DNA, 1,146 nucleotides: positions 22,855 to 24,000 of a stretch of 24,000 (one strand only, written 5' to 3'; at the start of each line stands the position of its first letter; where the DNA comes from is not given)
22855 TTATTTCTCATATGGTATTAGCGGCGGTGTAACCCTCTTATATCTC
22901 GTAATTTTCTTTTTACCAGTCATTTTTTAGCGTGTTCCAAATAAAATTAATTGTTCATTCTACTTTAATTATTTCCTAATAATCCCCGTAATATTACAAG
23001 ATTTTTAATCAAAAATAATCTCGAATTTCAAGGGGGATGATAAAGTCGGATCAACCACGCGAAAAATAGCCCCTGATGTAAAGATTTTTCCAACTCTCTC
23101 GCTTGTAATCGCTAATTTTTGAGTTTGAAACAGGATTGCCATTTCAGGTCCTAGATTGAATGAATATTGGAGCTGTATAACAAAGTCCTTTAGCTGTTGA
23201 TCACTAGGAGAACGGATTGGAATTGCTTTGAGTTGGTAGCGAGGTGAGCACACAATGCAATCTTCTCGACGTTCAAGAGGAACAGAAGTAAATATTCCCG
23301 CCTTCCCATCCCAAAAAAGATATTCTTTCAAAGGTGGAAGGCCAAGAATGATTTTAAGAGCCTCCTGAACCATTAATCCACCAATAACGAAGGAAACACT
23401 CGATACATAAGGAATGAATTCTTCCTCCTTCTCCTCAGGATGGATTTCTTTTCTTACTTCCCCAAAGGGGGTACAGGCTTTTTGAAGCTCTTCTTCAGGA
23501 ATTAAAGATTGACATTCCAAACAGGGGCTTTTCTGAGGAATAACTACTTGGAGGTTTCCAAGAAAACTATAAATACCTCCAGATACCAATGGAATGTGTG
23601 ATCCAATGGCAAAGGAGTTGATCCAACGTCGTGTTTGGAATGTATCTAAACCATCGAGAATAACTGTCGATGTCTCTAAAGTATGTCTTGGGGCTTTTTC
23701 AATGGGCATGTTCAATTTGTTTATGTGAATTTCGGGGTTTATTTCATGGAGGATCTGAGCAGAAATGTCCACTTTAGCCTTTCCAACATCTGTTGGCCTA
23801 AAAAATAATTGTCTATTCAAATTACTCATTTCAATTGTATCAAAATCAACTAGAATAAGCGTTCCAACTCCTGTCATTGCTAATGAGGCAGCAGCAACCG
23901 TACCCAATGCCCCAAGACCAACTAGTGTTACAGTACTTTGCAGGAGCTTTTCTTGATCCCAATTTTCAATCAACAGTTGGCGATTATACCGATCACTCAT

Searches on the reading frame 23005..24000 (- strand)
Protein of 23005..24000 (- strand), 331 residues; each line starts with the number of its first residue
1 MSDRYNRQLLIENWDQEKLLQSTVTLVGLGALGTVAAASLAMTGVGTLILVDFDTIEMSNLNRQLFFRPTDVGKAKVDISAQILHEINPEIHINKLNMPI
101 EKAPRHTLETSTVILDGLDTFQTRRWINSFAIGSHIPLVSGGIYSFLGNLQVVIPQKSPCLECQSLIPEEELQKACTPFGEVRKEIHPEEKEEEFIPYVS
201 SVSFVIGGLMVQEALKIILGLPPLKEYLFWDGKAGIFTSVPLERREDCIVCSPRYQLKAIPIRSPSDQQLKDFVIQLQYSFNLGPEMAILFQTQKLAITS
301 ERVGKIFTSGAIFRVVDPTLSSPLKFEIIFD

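Call 18: search_protein_families(library=pfam, proteins=[window:23005-24000:-], max_evalue=0.01)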
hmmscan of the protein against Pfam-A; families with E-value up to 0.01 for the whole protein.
window:23005-24000:- (331 aa): 1 family
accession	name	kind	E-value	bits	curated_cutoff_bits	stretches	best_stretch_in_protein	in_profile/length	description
PF00899.27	ThiF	-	1.8e-59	201.2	28.1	1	5-248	1-236/238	ThiF family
